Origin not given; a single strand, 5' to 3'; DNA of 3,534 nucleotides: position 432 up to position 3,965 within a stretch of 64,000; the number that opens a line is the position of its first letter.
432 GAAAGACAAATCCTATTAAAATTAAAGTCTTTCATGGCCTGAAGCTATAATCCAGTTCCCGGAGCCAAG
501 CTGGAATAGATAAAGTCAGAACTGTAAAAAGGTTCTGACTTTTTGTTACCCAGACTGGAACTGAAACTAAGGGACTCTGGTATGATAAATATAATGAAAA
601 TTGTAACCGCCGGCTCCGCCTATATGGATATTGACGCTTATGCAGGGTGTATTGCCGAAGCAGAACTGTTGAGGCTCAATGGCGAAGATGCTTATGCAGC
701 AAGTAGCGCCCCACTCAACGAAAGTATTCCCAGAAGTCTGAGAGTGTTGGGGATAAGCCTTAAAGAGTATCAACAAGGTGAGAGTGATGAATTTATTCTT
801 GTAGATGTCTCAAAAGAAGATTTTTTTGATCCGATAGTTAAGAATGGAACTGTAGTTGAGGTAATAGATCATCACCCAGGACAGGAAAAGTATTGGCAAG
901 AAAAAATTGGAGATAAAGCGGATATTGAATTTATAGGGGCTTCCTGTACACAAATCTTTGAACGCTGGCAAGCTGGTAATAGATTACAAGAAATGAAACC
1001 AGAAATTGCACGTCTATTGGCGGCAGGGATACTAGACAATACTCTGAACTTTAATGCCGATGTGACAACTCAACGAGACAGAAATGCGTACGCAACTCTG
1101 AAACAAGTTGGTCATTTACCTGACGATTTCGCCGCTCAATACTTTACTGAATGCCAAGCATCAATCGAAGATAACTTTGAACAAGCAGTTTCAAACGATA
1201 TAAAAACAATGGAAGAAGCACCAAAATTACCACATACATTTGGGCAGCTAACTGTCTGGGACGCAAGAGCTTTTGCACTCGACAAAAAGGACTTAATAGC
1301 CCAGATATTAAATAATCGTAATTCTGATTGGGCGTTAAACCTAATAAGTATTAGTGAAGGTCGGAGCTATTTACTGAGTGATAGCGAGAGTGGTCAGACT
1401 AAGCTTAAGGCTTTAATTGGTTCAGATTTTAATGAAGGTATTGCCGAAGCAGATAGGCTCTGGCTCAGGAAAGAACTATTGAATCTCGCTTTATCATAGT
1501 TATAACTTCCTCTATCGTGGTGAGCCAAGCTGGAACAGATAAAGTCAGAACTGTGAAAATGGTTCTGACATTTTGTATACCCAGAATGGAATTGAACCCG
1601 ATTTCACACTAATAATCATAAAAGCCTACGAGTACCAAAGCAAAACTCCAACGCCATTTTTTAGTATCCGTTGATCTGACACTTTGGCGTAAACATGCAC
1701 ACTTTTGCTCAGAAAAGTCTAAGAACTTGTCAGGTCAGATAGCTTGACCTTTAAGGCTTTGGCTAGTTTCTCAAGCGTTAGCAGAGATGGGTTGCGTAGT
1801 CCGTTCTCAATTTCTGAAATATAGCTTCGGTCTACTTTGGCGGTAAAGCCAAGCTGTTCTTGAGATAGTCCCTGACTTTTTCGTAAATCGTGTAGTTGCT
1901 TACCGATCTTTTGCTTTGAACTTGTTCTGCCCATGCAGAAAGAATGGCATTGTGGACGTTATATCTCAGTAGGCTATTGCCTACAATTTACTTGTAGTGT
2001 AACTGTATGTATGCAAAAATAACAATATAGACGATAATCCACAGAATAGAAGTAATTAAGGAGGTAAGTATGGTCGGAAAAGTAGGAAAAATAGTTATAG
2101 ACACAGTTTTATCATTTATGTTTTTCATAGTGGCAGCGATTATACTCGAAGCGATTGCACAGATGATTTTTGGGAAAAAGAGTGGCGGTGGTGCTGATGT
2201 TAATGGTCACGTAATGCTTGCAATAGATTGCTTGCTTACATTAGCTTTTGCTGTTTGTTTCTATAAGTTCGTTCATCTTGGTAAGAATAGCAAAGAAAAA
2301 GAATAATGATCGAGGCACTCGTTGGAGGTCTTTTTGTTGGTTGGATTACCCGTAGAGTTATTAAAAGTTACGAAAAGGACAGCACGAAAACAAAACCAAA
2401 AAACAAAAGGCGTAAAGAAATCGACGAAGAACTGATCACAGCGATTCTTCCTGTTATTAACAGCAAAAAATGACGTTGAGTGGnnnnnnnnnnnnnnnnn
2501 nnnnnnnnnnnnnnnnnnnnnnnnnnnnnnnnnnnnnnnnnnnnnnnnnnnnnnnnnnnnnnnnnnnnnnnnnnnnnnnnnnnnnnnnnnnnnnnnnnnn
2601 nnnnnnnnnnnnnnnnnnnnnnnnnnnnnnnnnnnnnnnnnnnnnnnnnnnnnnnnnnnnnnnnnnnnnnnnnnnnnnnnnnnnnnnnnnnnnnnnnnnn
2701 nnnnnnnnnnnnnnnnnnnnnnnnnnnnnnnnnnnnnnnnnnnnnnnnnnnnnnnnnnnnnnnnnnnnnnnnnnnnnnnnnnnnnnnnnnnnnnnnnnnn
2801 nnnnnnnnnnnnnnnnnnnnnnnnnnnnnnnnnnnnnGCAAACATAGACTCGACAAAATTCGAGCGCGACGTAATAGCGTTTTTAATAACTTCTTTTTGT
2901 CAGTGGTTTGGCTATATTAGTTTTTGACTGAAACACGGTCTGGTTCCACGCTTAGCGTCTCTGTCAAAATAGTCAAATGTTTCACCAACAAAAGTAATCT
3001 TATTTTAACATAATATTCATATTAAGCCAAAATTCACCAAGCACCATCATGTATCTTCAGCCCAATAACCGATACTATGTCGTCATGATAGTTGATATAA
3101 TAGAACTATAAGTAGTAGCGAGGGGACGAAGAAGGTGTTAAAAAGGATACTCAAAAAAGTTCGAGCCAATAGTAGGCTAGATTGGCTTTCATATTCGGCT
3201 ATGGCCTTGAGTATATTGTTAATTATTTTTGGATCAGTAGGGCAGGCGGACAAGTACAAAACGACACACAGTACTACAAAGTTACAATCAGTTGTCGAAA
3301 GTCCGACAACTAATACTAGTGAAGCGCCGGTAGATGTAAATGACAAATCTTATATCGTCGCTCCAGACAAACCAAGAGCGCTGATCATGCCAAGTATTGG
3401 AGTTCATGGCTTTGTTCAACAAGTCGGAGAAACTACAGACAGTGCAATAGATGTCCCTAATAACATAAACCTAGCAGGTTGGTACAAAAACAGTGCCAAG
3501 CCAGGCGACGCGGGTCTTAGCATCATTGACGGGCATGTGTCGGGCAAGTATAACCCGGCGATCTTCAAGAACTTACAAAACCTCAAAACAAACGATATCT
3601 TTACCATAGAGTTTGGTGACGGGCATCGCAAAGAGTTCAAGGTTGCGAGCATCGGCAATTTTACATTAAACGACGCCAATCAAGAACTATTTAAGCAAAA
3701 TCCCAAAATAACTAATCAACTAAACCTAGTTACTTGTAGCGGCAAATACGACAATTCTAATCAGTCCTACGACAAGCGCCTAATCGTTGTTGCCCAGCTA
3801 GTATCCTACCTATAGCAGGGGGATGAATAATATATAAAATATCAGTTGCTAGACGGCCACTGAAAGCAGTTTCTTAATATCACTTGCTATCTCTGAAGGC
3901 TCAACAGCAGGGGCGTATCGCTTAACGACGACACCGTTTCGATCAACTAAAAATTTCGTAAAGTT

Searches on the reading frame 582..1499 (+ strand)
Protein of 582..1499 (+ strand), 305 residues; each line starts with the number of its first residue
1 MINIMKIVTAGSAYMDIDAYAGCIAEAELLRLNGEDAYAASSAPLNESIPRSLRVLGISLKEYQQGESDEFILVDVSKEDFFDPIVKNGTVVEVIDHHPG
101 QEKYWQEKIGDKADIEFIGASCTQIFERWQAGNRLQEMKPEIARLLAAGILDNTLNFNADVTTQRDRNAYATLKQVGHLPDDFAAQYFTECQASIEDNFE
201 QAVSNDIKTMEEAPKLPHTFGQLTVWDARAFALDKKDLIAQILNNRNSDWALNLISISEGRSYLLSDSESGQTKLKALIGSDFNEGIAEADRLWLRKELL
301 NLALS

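Call 13: find_encoding_contigs(protein=window:594-1499:+, flank=10000, max_places=10)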
Protein window:594-1499:+ (301 aa): no gene with exactly this product is on record in the collection.

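Call 14: find_encoding_contigs(protein=window:582-1499:+, flank=10000, max_places=10)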
Protein window:582-1499:+ (305 aa): 2 contigs read that carry it; 1 place shown.
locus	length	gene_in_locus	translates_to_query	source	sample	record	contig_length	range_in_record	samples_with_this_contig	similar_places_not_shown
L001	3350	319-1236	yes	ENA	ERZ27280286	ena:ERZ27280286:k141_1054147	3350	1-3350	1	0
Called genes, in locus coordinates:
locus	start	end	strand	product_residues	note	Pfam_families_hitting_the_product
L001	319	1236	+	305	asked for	PF01368:DHH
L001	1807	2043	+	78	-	-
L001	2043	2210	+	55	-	-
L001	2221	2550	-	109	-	-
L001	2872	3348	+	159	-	?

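Call 15: search_protein_families(library=pfam, proteins=[window:594-1499:+])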
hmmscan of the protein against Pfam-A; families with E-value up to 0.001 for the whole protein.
window:594-1499:+ (301 aa): 1 family
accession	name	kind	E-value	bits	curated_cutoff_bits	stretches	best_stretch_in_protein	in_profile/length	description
PF01368.27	DHH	-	1.5e-08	35.4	28.1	1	2-146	1-125/125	DHH family, N-terminal domain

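Call 16: find_related_loci(query=window:582-1499:+, collection=genome_contigs, flank=6000)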
Query window:582-1499:+ (305 aa) in genome_contigs; peptide patterns used: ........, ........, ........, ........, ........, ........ (x = any residue, [..] = any of these).
84 stretches matched a pattern; 6 encode a relative of the query (tblastn E <= 1e-3); 6 distinct loci.
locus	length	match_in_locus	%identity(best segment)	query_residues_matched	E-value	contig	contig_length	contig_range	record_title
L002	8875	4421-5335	98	1-305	0e+0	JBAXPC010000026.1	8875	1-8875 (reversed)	MAG: bacterium isolate ELA521 MAG521_26, whole genome shotgun sequence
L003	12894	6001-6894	90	1-298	0e+0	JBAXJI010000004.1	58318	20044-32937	MAG: Candidatus Saccharibacteria bacterium isolate ELA371 MAG371_4, whole genome shotgun sequence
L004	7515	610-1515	84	4-305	4e-176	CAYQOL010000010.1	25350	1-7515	MAG TPA_asm: uncultured Candidatus Saccharimonas sp. isolate SRP192927_co1_980 genome assembly, contig: NODE_3600_length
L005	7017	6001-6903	82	1-301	6e-174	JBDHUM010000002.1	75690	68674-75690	MAG: Candidatus Saccharimonadaceae bacterium isolate AS-MESO-3CA.222 NODE_1302_length_75690_cov_19.114306, whole genome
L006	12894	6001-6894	51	5-300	7e-97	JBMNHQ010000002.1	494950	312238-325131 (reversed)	MAG: Candidatus Nanosyncoccaceae bacterium isolate SBF912LR0HQ0041 contig_61910, whole genome shotgun sequence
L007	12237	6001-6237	30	70-141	2e-5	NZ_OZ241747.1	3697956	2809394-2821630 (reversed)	MAG: Mucilaginibacter sp. isolate 3d3be44a-3fb6-4c8a-808a-0f79c2c8dbc6 chromosome 1, complete sequence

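Call 47: search_protein_families(library=pfam, proteins=[L002:2829-3962:-, L004:4818-5951:-, L004:2770-3855:+, L005:2-1384:+, L003:7014-8468:+, L003:300-968:-, L003:3462-4019:+, L002:5662-6186:+])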
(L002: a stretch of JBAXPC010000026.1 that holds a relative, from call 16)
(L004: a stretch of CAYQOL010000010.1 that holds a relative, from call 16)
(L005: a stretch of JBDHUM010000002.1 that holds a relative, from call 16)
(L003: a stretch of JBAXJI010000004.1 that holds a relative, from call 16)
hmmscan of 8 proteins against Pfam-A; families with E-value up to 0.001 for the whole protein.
L002:2829-3962:- (377 aa): 0 families

L004:4818-5951:- (377 aa): 4 families
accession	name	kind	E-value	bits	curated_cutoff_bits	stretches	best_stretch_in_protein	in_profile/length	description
PF00485.24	PRK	-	8.3e-14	52.3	22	1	202-347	1-154/196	Phosphoribulokinase / Uridine kinase family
PF13191.12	AAA_16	-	7.6e-05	23.7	32.6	0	188-226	12-50/167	AAA ATPase domain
PF00931.28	NB-ARC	-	0.00033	20.4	23.5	1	189-227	6-45/248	NB-ARC domain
PF25199.1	nSTAND_NTPase5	-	0.00038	20.7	34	1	185-225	26-66/145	Novel STAND NTPase 5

L004:2770-3855:+ (361 aa): 5 families
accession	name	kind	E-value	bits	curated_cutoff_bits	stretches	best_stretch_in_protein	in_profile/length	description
PF03193.22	RsgA_GTPase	-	9.9e-48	162.7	30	1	93-268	1-173/174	RsgA GTPase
PF01926.29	MMR_HSR1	-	4.7e-06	27.1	21.9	1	205-263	3-56/113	50S ribosome-binding GTPase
PF00009.33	GTP_EFTU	-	0.00012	22.2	26.5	0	114-196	90-180/188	Elongation factor Tu GTP binding domain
PF02421.24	FeoB_N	-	0.00042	20.3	27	0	137-196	93-154/156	Ferrous iron transport protein B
PF00005.33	ABC_tran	-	0.00047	21.2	25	1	193-246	3-59/137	ABC transporter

L005:2-1384:+ (460 aa): 2 families
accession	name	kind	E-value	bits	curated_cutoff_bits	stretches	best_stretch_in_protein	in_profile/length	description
PF13354.11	Beta-lactamase2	-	7.1e-31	107.6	22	2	314-438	76-213/214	Beta-lactamase enzyme family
PF12229.13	PG_binding_4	-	0.00057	20.5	22.1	0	44-75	66-97/117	Putative peptidoglycan binding domain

L003:7014-8468:+ (484 aa): 4 families
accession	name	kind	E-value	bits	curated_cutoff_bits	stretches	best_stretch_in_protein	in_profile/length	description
PF24681.1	Kelch_KLHDC2_KLHL20_DRC7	-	4e-15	56.2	50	2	65-233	6-172/221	KLHDC2/KLHL20/DRC7 Kelch-repeats domain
PF17963.7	Big_9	-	1.9e-08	35.5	23.6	1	360-440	9-89/89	Bacterial Ig domain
PF13964.12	Kelch_6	-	0.00013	22.3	25.3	0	112-135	4-27/50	Kelch motif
PF01344.31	Kelch_1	-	0.00037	20.4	20.1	1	113-139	5-30/46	Kelch motif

L003:300-968:- (222 aa): 2 families
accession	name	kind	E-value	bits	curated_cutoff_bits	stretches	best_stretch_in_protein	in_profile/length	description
PF13328.12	HD_4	-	2.2e-17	63.6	27.2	1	31-157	1-127/156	HD domain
PF01966.28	HD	-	5.7e-09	36.7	22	1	52-153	2-115/116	HD domain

L003:3462-4019:+ (185 aa): 0 families

L002:5662-6186:+ (174 aa): 2 families
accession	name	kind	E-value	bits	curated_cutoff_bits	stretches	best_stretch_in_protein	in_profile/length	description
PF13563.12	2_5_RNA_ligase2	-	4.5e-16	59.7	27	1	17-162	7-150/152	2'-5' RNA ligase superfamily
PF02834.22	LigT_PEase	-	0.00036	21.1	23.3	0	90-144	4-60/87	LigT like Phosphoesterase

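Call 49: find_homologous_proteins(query=window:582-1499:+, max_evalue=1e-20)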
Query window:582-1499:+ (305 aa): 2006 proteins with E <= 1e-20 among 5237 candidates; the best 120 are listed.
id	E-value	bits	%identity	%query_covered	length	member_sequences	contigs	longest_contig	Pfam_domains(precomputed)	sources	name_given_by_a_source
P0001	2.5e-198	675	100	100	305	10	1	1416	PF01368.28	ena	-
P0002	2.1e-181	620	90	100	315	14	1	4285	PF01368.28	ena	-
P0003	3.1e-171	586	85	98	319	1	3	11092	PF01368.28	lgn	-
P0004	8.7e-171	585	85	100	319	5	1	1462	PF01368.28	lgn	-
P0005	2.3e-166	570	84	99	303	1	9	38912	PF01368.28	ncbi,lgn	-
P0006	3.7e-165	566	83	100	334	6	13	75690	PF01368.28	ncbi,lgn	-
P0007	6.4e-144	497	73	98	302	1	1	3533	PF01368.28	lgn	-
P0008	1.7e-140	485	72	98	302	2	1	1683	PF01368.28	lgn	-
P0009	2.6e-139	482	71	97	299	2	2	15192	PF01368.28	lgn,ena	-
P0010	3.9e-134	465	69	98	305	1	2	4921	PF01368.28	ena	-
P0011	1.8e-133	462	69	98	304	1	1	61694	PF01368.28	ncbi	ncbi:MAG: hypothetical protein NVS1B7_8570 [Candidatus Saccharimonadales bacterium]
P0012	1.8e-125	436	65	98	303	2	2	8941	PF01368.28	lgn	-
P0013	1.5e-123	430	67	95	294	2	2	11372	PF01368.28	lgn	-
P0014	7.6e-122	424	64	100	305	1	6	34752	PF01368.28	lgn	-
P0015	1.7e-119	416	61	98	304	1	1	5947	-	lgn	-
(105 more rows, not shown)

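Call 50: find_encoding_contigs(protein=P0003, flank=10000, max_places=4)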
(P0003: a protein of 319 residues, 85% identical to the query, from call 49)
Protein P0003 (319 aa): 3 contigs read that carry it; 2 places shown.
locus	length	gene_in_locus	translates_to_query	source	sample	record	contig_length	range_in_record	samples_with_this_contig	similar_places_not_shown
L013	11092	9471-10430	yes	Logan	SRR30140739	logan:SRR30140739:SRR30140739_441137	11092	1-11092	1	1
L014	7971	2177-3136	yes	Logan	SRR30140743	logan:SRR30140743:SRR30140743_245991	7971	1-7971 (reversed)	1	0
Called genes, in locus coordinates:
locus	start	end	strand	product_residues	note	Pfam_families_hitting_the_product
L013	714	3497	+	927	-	PF20464:MmeI_N, PF20465:MmeI_hel, PF20473:MmeI_Mtase, PF07669:Eco57I, PF20466:MmeI_TRD, PF20467:MmeI_C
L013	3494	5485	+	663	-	PF00270:DEAD (weak), PF04851:ResIII (weak)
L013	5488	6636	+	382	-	PF10544:T5orf172, PF13455:MUG113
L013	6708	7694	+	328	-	-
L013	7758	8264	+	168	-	-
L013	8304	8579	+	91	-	-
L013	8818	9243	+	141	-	PF00011:HSP20, PF17886:ArsA_HSP20 (weak)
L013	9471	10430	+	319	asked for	PF01368:DHH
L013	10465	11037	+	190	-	PF13238:AAA_18 (weak)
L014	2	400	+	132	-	?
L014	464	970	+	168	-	-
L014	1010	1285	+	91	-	-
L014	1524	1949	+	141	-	PF00011:HSP20, PF17886:ArsA_HSP20 (weak)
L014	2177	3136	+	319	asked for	PF01368:DHH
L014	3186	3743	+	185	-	PF13238:AAA_18 (weak)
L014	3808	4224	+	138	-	PF12643:MazG-like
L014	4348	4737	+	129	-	-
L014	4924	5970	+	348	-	PF07478:Dala_Dala_lig_C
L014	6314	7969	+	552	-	?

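Call 51: find_encoding_contigs(protein=P0005, flank=10000, max_places=4)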
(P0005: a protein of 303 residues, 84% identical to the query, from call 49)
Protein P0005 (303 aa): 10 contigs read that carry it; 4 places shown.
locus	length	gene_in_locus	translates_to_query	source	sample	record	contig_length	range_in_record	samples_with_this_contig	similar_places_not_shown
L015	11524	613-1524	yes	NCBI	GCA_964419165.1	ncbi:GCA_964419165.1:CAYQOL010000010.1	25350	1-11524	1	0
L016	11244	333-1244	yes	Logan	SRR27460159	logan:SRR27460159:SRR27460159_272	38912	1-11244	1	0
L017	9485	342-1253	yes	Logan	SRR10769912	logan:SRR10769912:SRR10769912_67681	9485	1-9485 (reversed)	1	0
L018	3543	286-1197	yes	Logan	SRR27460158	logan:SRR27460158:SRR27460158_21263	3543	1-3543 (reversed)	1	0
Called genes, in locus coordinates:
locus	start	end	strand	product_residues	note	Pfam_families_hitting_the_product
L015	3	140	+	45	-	?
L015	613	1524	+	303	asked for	PF01368:DHH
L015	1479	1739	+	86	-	-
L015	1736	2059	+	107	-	-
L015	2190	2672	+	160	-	PF02224:Cytidylate_kin (faint)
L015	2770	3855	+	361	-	PF03193:RsgA_GTPase, PF01926:MMR_HSR1 (weak)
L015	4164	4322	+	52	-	-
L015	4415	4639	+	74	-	-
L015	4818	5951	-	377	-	PF00485:PRK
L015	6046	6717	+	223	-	PF00293:NUDIX, PF14815:NUDIX_4 (weak)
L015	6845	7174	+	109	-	PF01371:Trp_repressor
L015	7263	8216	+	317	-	PF01634:HisG, PF01503:PRA-PH (weak)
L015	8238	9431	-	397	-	PF04851:ResIII, PF00270:DEAD, PF00271:Helicase_C, PF16203:ERCC3_RAD25_C (weak)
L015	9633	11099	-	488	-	PF01940:DUF92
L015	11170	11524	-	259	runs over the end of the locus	PF05401:NodS (weak), PF05891:Methyltransf_PK (faint), PF13489:Methyltransf_23, PF13679:Methyltransf_32 (weak), PF13847:Methyltransf_31 (weak), PF08241:Methyltransf_11, PF08242:Methyltransf_12, PF13649:Methyltransf_25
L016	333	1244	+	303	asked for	PF01368:DHH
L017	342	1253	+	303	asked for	PF01368:DHH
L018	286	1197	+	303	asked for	PF01368:DHH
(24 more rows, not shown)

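Call 52: find_encoding_contigs(protein=P0011, flank=10000, max_places=3)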
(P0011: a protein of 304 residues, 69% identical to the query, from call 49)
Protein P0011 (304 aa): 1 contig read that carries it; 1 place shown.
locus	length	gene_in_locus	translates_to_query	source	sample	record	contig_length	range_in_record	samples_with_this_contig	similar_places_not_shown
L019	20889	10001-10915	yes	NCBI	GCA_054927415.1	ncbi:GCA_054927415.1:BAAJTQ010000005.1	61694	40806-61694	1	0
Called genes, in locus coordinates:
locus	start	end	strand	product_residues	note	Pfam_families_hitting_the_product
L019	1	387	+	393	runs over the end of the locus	-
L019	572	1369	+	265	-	PF13814:Replic_Relax (weak)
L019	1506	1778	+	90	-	PF04221:RelB, PF19891:DUF6364 (weak)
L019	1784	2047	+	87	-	PF05016:ParE_toxin (weak), PF15738:YafQ_toxin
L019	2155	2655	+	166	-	PF06414:Zeta_toxin (weak), PF13671:AAA_33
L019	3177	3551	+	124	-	-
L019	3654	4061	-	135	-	-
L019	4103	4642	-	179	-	-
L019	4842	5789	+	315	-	-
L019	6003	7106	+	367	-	-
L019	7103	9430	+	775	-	PF01476:LysM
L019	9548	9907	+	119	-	-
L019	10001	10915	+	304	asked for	PF01368:DHH (weak)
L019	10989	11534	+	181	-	PF00300:His_Phos_1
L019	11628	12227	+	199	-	PF00702:Hydrolase, PF13419:HAD_2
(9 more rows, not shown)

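Call 68: find_encoding_contigs(protein=P0002, flank=10000, max_places=5)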
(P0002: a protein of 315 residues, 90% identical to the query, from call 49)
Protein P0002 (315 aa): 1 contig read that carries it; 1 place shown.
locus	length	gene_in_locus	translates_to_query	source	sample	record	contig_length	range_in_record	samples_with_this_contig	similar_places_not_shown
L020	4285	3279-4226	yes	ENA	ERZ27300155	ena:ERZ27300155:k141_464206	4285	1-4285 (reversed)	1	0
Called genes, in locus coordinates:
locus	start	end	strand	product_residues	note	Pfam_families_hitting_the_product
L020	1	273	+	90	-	?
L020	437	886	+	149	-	-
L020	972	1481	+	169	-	PF02223:Thymidylate_kin (faint), PF13238:AAA_18, PF13671:AAA_33 (faint)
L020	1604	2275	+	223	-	PF00702:Hydrolase, PF12710:HAD, PF13419:HAD_2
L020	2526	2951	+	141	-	-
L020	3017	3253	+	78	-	PF13376:OmdA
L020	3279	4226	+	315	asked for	PF01368:DHH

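Call 73: find_homologous_proteins(query=L002:2829-3962:-, max_evalue=1e-30)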
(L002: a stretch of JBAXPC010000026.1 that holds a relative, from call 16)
Query L002:2829-3962:- (377 aa): 12 proteins with E <= 1e-30 among 7353 candidates.
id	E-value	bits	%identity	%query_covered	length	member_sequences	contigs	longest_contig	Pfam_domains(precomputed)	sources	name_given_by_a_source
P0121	1.4e-244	829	100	100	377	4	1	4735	-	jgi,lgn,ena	-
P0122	1.7e-211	720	88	97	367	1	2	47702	-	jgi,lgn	-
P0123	5.4e-210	715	87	100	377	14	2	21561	-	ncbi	-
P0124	5.8e-209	712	86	100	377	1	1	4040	-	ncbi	-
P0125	2.3e-207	707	84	100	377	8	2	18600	-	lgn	-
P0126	1.6e-202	691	86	97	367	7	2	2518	-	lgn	-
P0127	5.5e-174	597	74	97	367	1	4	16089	-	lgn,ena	-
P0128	6.1e-166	570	71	97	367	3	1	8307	-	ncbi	-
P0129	2.0e-132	460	57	98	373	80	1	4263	-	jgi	jgi:hypothetical protein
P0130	1.3e-123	431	56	97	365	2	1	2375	-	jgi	-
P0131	1.2e-120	421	54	98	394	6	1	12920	-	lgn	-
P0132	1.5e-95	339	47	97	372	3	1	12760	-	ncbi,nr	ncbi:hypothetical protein H0W80_01790 [Candidatus Saccharibacteria bacterium]|nr:hypothetical protei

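Call 74: find_encoding_contigs(protein=P0121, flank=10000, max_places=8)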
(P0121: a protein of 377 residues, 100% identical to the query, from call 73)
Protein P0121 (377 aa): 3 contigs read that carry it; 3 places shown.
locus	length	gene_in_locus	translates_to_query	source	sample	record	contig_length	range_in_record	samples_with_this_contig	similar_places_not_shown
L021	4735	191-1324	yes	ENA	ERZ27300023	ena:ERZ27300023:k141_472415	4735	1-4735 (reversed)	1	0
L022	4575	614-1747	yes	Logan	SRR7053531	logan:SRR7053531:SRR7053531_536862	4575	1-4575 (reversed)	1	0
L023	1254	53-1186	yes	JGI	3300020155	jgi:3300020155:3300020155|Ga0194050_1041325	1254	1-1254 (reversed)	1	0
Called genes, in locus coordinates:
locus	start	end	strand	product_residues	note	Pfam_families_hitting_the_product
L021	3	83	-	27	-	?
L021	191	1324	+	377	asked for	-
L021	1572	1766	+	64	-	PF02467:Whib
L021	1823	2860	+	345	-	PF02449:Glyco_hydro_42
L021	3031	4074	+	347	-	PF08310:LGFP (faint), PF00877:NLPC_P60 (weak)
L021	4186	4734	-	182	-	?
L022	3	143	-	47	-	?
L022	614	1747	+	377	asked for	-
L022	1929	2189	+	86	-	PF02467:Whib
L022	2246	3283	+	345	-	PF02449:Glyco_hydro_42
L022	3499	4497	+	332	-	PF08310:LGFP (faint), PF00877:NLPC_P60 (weak)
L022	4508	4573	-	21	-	?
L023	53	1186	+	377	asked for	-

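Call 75: find_encoding_contigs(protein=P0122, flank=10000, max_places=4)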
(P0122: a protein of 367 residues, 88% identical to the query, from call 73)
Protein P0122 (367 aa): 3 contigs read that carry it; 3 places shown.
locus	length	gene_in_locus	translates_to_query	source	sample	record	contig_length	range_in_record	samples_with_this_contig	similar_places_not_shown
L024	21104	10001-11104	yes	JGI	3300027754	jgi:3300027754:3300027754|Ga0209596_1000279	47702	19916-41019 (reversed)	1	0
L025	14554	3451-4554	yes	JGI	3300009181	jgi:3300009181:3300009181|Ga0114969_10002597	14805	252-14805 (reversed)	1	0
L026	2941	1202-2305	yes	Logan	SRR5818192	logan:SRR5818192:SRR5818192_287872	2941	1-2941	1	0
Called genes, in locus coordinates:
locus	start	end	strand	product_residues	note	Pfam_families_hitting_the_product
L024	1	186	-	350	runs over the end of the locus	PF00149:Metallophos (weak), PF12850:Metallophos_2 (faint)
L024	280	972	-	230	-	PF13828:DUF4190 (weak)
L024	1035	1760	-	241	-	PF04203:Sortase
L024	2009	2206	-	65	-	-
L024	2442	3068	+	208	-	PF01726:LexA_DNA_bind, PF00717:Peptidase_S24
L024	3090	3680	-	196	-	-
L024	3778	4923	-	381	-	PF00390:malic, PF03949:Malic_M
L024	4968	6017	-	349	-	PF01594:AI-2E_transport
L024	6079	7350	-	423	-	PF12697:Abhydrolase_6 (weak), PF00326:Peptidase_S9 (faint), PF03583:LIP, PF12146:Hydrolase_4 (weak)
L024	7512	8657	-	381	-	-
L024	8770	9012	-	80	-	-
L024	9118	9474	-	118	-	PF08818:DUF1801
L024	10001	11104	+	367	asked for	-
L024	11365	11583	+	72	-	PF02467:Whib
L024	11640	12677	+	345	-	PF00150:Cellulase, PF02449:Glyco_hydro_42 (faint)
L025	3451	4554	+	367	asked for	-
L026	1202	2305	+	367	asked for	-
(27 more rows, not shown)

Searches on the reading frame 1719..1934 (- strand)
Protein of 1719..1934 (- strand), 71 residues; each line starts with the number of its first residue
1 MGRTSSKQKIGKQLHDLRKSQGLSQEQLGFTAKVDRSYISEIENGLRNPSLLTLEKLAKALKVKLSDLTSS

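Call 15: search_protein_families(library=pfam, proteins=[window:1719-1934:-])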
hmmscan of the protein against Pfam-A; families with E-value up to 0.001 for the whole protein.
window:1719-1934:- (71 aa): 5 families
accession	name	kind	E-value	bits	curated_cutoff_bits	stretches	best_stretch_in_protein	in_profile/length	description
PF01381.28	HTH_3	-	3.7e-18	65.7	23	1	14-68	1-55/55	Helix-turn-helix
PF13560.12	HTH_31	-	1.2e-11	45.2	27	1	10-64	2-57/64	Helix-turn-helix domain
PF12844.13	HTH_19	-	1.7e-09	37.9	30.2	1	11-68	1-58/64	Helix-turn-helix domain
PF13443.12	HTH_26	-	0.00019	22.1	22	1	17-68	5-57/63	Cro/C1-type HTH DNA-binding domain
PF13413.12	HTH_25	-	0.00036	20.8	24.6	0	13-45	1-33/62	Helix-turn-helix domain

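Call 30: find_encoding_contigs(protein=window:1719-1934:-, flank=10000, max_places=10)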
Protein window:1719-1934:- (71 aa): no gene with exactly this product is on record in the collection.

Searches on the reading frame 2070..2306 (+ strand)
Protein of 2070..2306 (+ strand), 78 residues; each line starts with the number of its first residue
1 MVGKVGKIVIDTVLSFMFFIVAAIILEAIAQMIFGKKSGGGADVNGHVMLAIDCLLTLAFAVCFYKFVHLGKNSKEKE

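Call 31: find_encoding_contigs(protein=window:2070-2306:+, flank=10000, max_places=10)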
Protein window:2070-2306:+ (78 aa): 3 contigs read that carry it; 2 places shown.
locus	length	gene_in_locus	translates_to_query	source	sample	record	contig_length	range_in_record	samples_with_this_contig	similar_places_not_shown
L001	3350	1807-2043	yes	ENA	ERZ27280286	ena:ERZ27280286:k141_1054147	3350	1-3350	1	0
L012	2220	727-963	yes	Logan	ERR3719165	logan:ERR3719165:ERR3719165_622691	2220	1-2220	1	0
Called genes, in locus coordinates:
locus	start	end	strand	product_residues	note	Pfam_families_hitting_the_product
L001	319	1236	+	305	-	PF01368:DHH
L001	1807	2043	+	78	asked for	-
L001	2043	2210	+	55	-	-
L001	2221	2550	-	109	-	-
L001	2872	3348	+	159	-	?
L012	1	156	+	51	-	?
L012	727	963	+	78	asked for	-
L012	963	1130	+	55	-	-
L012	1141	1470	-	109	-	-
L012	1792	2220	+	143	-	?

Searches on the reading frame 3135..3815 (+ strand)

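Call 15: search_protein_families(library=pfam, proteins=[window:3135-3815:+])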
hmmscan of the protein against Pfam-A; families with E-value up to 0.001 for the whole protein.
window:3135-3815:+ (226 aa): 1 family
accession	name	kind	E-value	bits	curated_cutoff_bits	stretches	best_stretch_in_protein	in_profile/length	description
PF04203.18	Sortase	-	2.9e-18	66.3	26.6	1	85-223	3-125/125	Sortase domain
